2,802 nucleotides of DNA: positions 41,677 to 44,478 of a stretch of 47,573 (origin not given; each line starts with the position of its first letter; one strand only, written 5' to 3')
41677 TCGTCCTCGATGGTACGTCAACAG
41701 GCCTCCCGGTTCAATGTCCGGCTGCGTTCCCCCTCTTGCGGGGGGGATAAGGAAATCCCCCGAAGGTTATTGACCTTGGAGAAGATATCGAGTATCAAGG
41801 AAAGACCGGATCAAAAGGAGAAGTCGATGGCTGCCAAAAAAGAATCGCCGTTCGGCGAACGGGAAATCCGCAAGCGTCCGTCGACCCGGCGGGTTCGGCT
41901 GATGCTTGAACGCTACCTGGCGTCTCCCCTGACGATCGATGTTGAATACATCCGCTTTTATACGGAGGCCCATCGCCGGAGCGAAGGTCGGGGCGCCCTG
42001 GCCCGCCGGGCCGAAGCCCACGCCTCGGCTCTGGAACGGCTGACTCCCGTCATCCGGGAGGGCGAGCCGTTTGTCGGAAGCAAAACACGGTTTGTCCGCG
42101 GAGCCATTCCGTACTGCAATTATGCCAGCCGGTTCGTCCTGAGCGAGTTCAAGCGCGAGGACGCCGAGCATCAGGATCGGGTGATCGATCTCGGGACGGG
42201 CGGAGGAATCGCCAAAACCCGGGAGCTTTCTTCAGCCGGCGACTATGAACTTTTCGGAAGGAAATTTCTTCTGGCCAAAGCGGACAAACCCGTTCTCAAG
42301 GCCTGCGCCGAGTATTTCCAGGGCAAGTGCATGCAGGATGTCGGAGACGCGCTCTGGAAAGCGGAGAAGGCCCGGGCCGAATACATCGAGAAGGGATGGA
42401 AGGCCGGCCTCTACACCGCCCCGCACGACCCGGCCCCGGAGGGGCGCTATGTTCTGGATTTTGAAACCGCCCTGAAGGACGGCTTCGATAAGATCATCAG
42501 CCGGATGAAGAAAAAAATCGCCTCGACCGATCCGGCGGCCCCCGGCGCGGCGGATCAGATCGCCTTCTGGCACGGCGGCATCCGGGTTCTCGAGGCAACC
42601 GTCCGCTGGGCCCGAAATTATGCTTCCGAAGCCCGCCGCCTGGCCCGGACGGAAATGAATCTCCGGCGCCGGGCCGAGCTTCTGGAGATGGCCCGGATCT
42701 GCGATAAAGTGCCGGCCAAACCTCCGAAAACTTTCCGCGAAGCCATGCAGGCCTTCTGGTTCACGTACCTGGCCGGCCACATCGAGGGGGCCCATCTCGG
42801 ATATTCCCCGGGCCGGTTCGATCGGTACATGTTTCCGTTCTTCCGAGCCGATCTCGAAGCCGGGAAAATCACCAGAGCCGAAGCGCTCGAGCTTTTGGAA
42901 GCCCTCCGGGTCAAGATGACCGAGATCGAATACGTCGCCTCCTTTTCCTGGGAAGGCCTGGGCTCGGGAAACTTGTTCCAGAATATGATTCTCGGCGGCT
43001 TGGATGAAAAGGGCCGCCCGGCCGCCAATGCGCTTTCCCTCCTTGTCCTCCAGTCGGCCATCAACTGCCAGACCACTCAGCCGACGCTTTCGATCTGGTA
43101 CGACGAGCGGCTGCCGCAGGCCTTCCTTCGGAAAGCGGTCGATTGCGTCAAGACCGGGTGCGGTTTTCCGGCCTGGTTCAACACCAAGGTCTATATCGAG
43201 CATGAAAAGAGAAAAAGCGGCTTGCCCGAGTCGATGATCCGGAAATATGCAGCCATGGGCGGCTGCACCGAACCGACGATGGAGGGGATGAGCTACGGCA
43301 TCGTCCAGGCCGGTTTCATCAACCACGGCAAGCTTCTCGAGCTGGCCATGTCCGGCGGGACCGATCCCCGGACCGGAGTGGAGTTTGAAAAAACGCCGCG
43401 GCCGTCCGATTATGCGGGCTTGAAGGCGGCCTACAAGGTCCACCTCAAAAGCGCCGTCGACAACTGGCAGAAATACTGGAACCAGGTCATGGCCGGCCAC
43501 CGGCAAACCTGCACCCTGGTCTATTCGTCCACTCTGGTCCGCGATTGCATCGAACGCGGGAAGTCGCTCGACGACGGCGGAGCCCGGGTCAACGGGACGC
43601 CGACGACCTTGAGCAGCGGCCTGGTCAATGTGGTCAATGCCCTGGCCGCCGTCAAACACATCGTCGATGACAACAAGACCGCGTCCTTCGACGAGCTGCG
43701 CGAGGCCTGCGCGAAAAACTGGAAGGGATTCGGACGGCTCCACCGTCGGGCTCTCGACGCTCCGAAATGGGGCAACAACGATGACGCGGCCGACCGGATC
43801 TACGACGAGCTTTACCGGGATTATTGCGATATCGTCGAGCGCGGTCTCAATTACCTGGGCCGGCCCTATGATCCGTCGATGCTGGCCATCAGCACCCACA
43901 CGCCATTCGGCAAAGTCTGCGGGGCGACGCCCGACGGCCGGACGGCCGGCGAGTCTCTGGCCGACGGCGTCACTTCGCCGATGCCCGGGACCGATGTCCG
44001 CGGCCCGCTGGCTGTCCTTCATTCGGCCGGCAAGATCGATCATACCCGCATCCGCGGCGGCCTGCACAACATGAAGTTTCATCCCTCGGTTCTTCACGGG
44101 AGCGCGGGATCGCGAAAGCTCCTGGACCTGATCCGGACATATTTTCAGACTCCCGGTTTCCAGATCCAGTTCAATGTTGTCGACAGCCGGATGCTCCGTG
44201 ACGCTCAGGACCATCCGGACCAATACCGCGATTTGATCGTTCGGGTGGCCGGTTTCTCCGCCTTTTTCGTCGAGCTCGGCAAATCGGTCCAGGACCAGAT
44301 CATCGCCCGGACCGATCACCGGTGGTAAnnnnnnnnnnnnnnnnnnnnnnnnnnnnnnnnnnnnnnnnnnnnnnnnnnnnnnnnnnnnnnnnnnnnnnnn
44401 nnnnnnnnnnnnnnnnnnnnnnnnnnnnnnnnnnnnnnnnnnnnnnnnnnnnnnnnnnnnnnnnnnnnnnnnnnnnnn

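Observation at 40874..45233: Orphan glycyl radical enzyme + activase with a Cys-Thr-Glu thiyl loop and no pathway context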

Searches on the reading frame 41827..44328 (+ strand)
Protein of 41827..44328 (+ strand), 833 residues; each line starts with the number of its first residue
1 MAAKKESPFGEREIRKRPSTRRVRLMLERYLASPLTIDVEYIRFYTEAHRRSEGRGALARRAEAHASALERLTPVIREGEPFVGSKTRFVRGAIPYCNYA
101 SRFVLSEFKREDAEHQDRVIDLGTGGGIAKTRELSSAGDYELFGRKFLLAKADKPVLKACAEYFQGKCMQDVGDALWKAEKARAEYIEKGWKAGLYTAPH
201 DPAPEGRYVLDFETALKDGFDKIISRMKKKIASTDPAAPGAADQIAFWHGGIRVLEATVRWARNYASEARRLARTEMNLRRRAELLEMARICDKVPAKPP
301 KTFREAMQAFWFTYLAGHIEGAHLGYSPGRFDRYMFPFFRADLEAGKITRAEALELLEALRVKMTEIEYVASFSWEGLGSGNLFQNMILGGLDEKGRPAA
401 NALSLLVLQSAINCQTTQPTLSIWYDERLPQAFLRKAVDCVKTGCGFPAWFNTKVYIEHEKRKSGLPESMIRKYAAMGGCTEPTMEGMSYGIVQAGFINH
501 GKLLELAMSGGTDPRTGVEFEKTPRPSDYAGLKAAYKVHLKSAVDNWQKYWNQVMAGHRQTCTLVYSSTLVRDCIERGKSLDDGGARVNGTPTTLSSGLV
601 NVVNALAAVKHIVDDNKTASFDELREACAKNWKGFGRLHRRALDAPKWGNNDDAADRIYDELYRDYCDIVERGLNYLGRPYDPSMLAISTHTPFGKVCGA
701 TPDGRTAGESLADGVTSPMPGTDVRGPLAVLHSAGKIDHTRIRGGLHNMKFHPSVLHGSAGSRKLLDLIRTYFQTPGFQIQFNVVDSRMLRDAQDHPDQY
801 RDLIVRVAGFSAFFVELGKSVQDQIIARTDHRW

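Call 3: search_protein_families(library=pfam, proteins=[window:41827-44328:+])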
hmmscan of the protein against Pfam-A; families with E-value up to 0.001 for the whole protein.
window:41827-44328:+ (833 aa): 2 families
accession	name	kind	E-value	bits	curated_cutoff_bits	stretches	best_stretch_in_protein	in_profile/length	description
PF02901.20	PFL-like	-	1.4e-150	503.5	24.3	1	26-695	8-647/647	Pyruvate formate lyase-like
PF01228.26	Gly_radical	-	1.2e-29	103.4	22.2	1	716-815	5-106/106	Glycine radical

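Call 4: search_protein_families(library=ncbifam, proteins=[window:41827-44328:+])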
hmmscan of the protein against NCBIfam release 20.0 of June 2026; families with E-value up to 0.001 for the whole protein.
window:41827-44328:+ (833 aa): 12 families
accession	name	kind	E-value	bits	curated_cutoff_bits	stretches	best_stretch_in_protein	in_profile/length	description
NF033718.1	indole_decarb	equivalog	2.7e-233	776.9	1100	1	4-831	16-866/868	indoleacetate decarboxylase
TIGR01774.1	PFL2-3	subfamily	5.1e-164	547.5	678.2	2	145-832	100-785/786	formate C-acetyltransferase/glycerol dehydratase family glycyl radical enzyme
NF033715.1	glycyl_HPDL_Lrg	equivalog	5.5e-163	544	1150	2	6-632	24-678/901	4-hydroxyphenylacetate decarboxylase large subunit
NF007437.0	PRK09983.1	equivalog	8e-126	421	1109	2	149-832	103-764/765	formate C-acetyltransferase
NF043068.1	glycl_HYPD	equivalog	6.4e-121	404.8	1100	1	189-831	137-782/784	trans-4-hydroxy-L-proline dehydratase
NF048011.1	SfplDhtHpsGDes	equivalog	8.3e-121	404.7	1000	1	207-832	185-820/821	(2S)-3-sulfopropanediol dehydratase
TIGR04394.1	choline_CutC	equivalog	3e-120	403.1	1050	1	216-829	169-784/789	choline trimethylamine-lyase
NF048009.1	SfplDhtHpfGKleb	equivalog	4e-120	402.3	1000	1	152-831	132-822/824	(2S)-3-sulfopropanediol dehydratase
TIGR01255.1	pyr_form_ly_1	equivalog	2.9e-36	125.3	994.2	2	644-831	547-741/744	formate C-acetyltransferase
NF038360.1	rad_fix_GrcA3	exception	4.5e-15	55.5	158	1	764-831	8-75/78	autonomous glycyl radical cofactor GrcA3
NF008341.1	PRK11127.1-1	equivalog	4.8e-11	42.5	145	1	779-832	25-78/80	autonomous glycyl radical cofactor GrcA2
TIGR04365.1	spare_glycyl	equivalog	3.6e-06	27.3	170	1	777-829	69-121/126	autonomous glycyl radical cofactor GrcA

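Call 5: search_solved_structures(query=window:41827-44328:+, max_evalue=0.001, show_alignments=0)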
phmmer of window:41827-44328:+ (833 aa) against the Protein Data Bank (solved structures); distinct sequences matched with E-value up to 0.001: 37.
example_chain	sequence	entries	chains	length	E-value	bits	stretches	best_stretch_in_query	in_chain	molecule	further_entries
1r8w_A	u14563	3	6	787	5.5e-124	418.2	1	144-831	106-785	glycerol dehydratase | B12-independent glycerol dehydratase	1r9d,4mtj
9f3w_A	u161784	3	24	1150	5.1e-123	415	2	218-829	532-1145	Choline trimethylamine-lyase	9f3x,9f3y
2y8n_A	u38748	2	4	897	7.1e-116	391.4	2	24-657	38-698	4-HYDROXYPHENYLACETATE DECARBOXYLASE LARGE SUBUNIT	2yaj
5i2a_A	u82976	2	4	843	4.3e-113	382.2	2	148-632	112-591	Diol-dehydratase | Diol dehydratase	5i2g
8yjo_A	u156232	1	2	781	2.9e-108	366.2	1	198-832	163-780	Probable dehydratase PflD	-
8id1_A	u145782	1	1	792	1.9e-107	363.5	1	208-831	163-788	Formate C-acetyltransferase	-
9rco_A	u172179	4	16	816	2e-104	353.5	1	193-832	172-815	Glycyl radical protein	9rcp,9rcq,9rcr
9ht9_A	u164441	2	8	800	7.8e-103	348.2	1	216-829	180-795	Choline trimethylamine-lyase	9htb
9r0v_A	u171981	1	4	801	8.1e-103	348.2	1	216-829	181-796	Choline trimethylamine-lyase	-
5faw_A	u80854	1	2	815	8.4e-103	348.1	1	216-829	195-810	Choline trimethylamine-lyase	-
6vue_A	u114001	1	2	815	8.4e-103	348.1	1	216-829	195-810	Choline trimethylamine-lyase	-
5fay_A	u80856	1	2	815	8.9e-103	348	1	216-829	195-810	Choline trimethylamine-lyase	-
5fau_A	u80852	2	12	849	9.1e-103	348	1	216-829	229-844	Choline trimethylamine-lyase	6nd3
5fav_A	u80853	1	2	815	2.2e-102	346.8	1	216-829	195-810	Choline trimethylamine-lyase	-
5a0u_A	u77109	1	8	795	2.5e-102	346.5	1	218-829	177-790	CHOLINE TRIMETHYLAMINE LYASE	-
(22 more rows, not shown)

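Call 6: find_homologous_proteins(query=window:41827-44328:+, max_evalue=1e-50)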
Query window:41827-44328:+ (833 aa): 317 proteins with E <= 1e-50 among 8000 candidates; the best 120 are listed.
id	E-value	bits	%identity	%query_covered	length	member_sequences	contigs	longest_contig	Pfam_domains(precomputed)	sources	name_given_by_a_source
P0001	0.0e+0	1942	100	100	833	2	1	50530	PF02901.21,PF01228.27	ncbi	-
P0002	0.0e+0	1661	85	100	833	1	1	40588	PF02901.21,PF01228.27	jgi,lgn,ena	-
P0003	0.0e+0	1545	79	100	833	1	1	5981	PF02901.21,PF01228.27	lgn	-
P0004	0.0e+0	1414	72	99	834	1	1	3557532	PF02901.21,PF01228.27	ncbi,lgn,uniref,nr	ncbi:hypothetical protein BBF96_06495 [Anoxybacter fermentans]|uniref:Glycyl radical enzyme n=1 Tax=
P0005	0.0e+0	1370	69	100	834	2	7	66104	PF02901.21,PF01228.27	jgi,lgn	-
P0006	0.0e+0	1370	71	98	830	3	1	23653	PF02901.21,PF01228.27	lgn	-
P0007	0.0e+0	1366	70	99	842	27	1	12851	PF02901.21,PF01228.27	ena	-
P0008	0.0e+0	1362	69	100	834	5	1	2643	PF02901.21,PF01228.27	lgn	-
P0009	0.0e+0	1355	69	98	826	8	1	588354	PF02901.21,PF01228.27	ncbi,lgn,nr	ncbi:MAG: formate acetyltransferase [Ignavibacteriae bacterium]|nr:formate acetyltransferase [Ignavi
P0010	0.0e+0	1354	68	100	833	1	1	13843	PF02901.21,PF01228.27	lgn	-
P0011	0.0e+0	1351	68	100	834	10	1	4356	PF02901.21,PF01228.27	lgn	-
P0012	0.0e+0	1348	69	99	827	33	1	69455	PF02901.21,PF01228.27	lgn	-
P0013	0.0e+0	1347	69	99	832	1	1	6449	PF02901.21,PF01228.27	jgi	jgi:formate C-acetyltransferase/4-hydroxyphenylacetate decarboxylase large subunit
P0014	0.0e+0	1347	68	99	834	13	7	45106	PF02901.21,PF01228.27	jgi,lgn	-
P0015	0.0e+0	1345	68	99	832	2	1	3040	PF02901.21,PF01228.27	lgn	-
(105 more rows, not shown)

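Call 7: list_cluster_members(proteins=[P0001, P0002, P0004])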
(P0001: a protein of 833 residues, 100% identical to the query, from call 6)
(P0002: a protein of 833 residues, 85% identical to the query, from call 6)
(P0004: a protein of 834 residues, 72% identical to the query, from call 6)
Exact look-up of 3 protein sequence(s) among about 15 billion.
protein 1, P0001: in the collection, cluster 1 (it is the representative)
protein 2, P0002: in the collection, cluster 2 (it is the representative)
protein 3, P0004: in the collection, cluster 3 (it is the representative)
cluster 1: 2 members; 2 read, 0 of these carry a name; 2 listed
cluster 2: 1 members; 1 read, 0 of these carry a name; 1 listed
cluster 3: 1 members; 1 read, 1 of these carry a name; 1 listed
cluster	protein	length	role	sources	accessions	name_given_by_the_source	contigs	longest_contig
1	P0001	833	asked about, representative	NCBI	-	-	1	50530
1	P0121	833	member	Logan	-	-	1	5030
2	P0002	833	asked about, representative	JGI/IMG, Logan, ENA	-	-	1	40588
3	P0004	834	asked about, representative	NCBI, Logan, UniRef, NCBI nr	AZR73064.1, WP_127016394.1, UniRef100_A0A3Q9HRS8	hypothetical protein BBF96_06495 [Anoxybacter fermentans] | Glycyl radical enzyme n=1 Tax=Anoxybacter fermentans TaxID=1323375 RepID=A0A3Q9HRS8_9FIRM | pyruvate formate lyase family protein [Anoxybacter fermentans]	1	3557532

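Call 17: find_related_loci(query=window:41827-44328:+, collection=genome_contigs, flank=8000)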
Query window:41827-44328:+ (833 aa) in genome_contigs; peptide patterns used: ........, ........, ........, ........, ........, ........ (x = any residue, [..] = any of these).
89 stretches matched a pattern; 62 encode a relative of the query (tblastn E <= 1e-3); 62 distinct loci.
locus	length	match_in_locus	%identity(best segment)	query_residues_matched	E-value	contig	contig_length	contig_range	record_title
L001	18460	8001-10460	69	12-831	0e+0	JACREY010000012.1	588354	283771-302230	MAG: Ignavibacteriae bacterium isolate NC_groundwater_1711_Pr3_B-0.1um_37_88 SR-2_scaffold_141_1404476, whole genome sho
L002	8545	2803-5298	68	1-831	0e+0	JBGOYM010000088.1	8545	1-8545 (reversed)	MAG: Candidatus Methanoperedens sp. isolate OBJ_0618_130150_43 k141_7854234_length_8545_cov_34.0995, whole genome shotgu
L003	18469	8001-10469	70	9-831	0e+0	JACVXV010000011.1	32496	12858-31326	MAG: Candidatus Brocadiaceae bacterium isolate B4_bin.26 scaffold_134, whole genome shotgun sequence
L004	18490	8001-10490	69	2-831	0e+0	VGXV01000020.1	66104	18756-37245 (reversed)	MAG: Planctomycetota bacterium isolate K_DeepCast_100m_m2_328 K_DeepCast_100m_m2_328_Ga0194127_10000438, whole genome sh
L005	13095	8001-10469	68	9-831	0e+0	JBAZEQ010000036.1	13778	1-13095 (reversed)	MAG: Ignavibacteria bacterium isolate SO_2017_LW3_13 NODE_12868_length_13778_cov_0.800601_LW162_2017, whole genome shotg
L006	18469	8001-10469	69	9-831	0e+0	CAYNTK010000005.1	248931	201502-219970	MAG TPA_asm: uncultured Ignavibacteriaceae bacterium isolate SRP278314_co2_258 genome assembly, contig: NODE_56_length_2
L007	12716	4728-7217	68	2-831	0e+0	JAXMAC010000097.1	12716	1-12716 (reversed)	MAG: Candidatus Brocadiaceae bacterium isolate STL-AMX1 opera.44.fa-97, whole genome shotgun sequence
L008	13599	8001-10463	69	5-831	0e+0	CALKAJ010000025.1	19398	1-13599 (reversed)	MAG TPA_asm: uncultured Ignavibacteriae bacterium isolate SRR6007446_bin.4_CONCOCT_v1.1_MAG genome assembly, contig: ERZ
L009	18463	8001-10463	69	5-831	0e+0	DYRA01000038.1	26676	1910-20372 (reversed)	MAG TPA_asm: Ignavibacterium album isolate SulCav_GS10_10_35_16 SulCav_GS10_10_1762_length_26676_cov_11_001916, whole ge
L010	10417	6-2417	69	28-831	0e+0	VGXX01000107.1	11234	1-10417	MAG: Planctomycetota bacterium isolate M_DeepCast_100m_m2_243 M_DeepCast_100m_m2_243_Ga0194119_10011742, whole genome sh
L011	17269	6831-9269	68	19-831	0e+0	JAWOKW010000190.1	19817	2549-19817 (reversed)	MAG: Candidatus Methanoperedens sp. isolate bin_184_1 c_000014632439, whole genome shotgun sequence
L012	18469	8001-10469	68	9-831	0e+0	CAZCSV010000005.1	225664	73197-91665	MAG TPA_asm: uncultured Ignavibacteriaceae bacterium isolate binchicken_co44_166 genome assembly, contig: NODE_47_length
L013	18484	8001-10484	67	4-831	0e+0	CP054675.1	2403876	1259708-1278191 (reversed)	MAG: Candidatus Tepidiaquacella proteinivora isolate Ch128a chromosome, complete genome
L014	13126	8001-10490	67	2-831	0e+0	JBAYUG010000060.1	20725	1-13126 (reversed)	MAG: Candidatus Kapaibacterium sp. isolate SO_2016_LW3_3 scaffold03667_LW162_2016, whole genome shotgun sequence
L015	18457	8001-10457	69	11-831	0e+0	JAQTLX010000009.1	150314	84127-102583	MAG: Ignavibacteria bacterium isolate STA_27 NODE_227_length_150314_cov_9.516263_Sandtown_A, whole genome shotgun sequen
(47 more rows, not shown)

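Call 29: search_protein_representatives(protein=window:41827-44328:+)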
Query: 833 residues. Proteins with E-value up to 0.001 (for the whole library): 7879; up to 1e-10: 4487; up to 1e-30: 1914. The best 150 are listed.
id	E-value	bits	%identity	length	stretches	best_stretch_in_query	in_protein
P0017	0.0e+00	1343.5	69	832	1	11-831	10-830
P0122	1.9e-193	661.3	54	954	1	226-831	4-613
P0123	1.1e-192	658.8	41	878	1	4-831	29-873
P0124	6.2e-187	639.7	42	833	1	10-831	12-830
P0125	1.4e-173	595.5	39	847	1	18-829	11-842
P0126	2.0e-154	532.2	39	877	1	5-831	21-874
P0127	2.8e-154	531.7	38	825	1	9-830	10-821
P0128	3.7e-151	521.4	38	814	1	11-831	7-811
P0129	5.1e-149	514.3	37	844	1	6-831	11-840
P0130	6.7e-146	504.0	37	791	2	150-830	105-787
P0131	2.0e-143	495.8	39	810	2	183-832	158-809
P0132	4.5e-141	488.0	39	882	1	11-831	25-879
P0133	9.0e-136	470.5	36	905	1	10-831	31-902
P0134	8.1e-135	467.3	36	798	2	153-830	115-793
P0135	2.1e-134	465.9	60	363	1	336-694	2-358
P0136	6.2e-133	461.1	37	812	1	35-831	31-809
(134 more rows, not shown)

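Call 30: search_protein_families(library=ncbifam, proteins=[P0123, P0124, P0125, P0126, P0127, P0128, P0129, P0132, P0133, P0136], max_evalue=1e-150)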
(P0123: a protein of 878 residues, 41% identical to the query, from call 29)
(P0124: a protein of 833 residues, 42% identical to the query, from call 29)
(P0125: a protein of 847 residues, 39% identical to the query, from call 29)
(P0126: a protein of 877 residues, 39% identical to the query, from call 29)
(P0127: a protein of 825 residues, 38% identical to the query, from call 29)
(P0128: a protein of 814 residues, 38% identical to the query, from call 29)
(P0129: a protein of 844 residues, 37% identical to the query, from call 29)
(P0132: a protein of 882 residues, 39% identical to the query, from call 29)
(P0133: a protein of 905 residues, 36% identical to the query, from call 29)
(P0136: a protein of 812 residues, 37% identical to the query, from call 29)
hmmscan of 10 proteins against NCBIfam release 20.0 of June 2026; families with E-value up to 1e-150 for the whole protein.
P0123 (878 aa): 2 families
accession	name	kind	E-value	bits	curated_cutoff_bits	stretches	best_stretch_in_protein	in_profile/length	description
NF033718.1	indole_decarb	equivalog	0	1187.7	1100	1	18-875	3-868/868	indoleacetate decarboxylase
NF033715.1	glycyl_HPDL_Lrg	equivalog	2.6e-213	710.5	1150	1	29-875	22-901/901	4-hydroxyphenylacetate decarboxylase large subunit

P0124 (833 aa): 6 families
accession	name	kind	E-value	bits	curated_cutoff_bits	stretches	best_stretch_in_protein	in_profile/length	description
NF033718.1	indole_decarb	equivalog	3e-225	750.3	1100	1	11-831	21-867/868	indoleacetate decarboxylase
TIGR01774.1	PFL2-3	subfamily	4.9e-173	577.4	678.2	1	22-830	3-784/786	formate C-acetyltransferase/glycerol dehydratase family glycyl radical enzyme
NF033715.1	glycyl_HPDL_Lrg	equivalog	3.6e-168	561.1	1150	1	9-832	25-901/901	4-hydroxyphenylacetate decarboxylase large subunit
NF043068.1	glycl_HYPD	equivalog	2e-157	525.6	1100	1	22-830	1-782/784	trans-4-hydroxy-L-proline dehydratase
NF048011.1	SfplDhtHpsGDes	equivalog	5.2e-156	521.2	1000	1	4-831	4-820/821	(2S)-3-sulfopropanediol dehydratase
TIGR04394.1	choline_CutC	equivalog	2.9e-152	509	1050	1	22-831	2-787/789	choline trimethylamine-lyase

P0125 (847 aa): 1 family
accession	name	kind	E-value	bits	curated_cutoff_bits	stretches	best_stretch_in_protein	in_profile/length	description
NF033718.1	indole_decarb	equivalog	4.7e-152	508.1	1100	0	12-842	31-864/868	indoleacetate decarboxylase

P0126 (877 aa): 2 families
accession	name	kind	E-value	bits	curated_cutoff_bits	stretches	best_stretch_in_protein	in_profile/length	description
NF033715.1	glycyl_HPDL_Lrg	equivalog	5.4e-271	901.4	1150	1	20-876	22-901/901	4-hydroxyphenylacetate decarboxylase large subunit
NF033718.1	indole_decarb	equivalog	3.9e-252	839.2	1100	1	16-875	9-867/868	indoleacetate decarboxylase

P0127 (825 aa): 2 families
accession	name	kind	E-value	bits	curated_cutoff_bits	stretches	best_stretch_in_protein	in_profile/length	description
NF033718.1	indole_decarb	equivalog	3.4e-192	640.9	1100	1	8-823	19-867/868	indoleacetate decarboxylase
TIGR01774.1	PFL2-3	subfamily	8.5e-170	566.7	678.2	1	21-821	3-783/786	formate C-acetyltransferase/glycerol dehydratase family glycyl radical enzyme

P0128 (814 aa): 3 families
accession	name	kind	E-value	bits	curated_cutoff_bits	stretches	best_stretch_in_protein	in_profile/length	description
NF033718.1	indole_decarb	equivalog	1.3e-202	675.3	1100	0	5-615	21-646/868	indoleacetate decarboxylase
TIGR01774.1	PFL2-3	subfamily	5e-172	574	678.2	1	17-811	4-784/786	formate C-acetyltransferase/glycerol dehydratase family glycyl radical enzyme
NF033715.1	glycyl_HPDL_Lrg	equivalog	8.7e-151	503.6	1150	0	5-612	27-678/901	4-hydroxyphenylacetate decarboxylase large subunit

P0129 (844 aa): 3 families
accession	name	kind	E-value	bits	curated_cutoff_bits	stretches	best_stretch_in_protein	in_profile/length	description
NF033718.1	indole_decarb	equivalog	9.3e-207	689.1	1100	1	7-841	14-867/868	indoleacetate decarboxylase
TIGR01774.1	PFL2-3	subfamily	2.6e-160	535.3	678.2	1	31-839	9-783/786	formate C-acetyltransferase/glycerol dehydratase family glycyl radical enzyme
NF033715.1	glycyl_HPDL_Lrg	equivalog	4.1e-154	514.6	1150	0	10-841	23-900/901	4-hydroxyphenylacetate decarboxylase large subunit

P0132 (882 aa): 2 families
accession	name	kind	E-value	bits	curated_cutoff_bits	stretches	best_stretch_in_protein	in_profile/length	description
NF033715.1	glycyl_HPDL_Lrg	equivalog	4.2e-281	934.9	1150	1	11-880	14-900/901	4-hydroxyphenylacetate decarboxylase large subunit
NF033718.1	indole_decarb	equivalog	1.7e-220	734.5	1100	1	21-880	19-867/868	indoleacetate decarboxylase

P0133 (905 aa): 2 families
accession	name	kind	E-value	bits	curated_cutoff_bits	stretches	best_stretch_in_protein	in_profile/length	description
NF033715.1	glycyl_HPDL_Lrg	equivalog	0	1725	1150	1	4-903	1-900/901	4-hydroxyphenylacetate decarboxylase large subunit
NF033718.1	indole_decarb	equivalog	5e-223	742.9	1100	1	27-903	18-867/868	indoleacetate decarboxylase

P0136 (812 aa): 4 families
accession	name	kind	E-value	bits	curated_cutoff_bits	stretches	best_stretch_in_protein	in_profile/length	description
TIGR01774.1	PFL2-3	subfamily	1.4e-195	651.9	678.2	1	16-809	5-784/786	formate C-acetyltransferase/glycerol dehydratase family glycyl radical enzyme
NF048011.1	SfplDhtHpsGDes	equivalog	1.4e-175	586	1000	1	8-810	12-820/821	(2S)-3-sulfopropanediol dehydratase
NF033718.1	indole_decarb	equivalog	9.9e-157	523.6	1100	1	12-811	30-868/868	indoleacetate decarboxylase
NF043068.1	glycl_HYPD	equivalog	1.5e-156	522.6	1100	1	16-810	3-783/784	trans-4-hydroxy-L-proline dehydratase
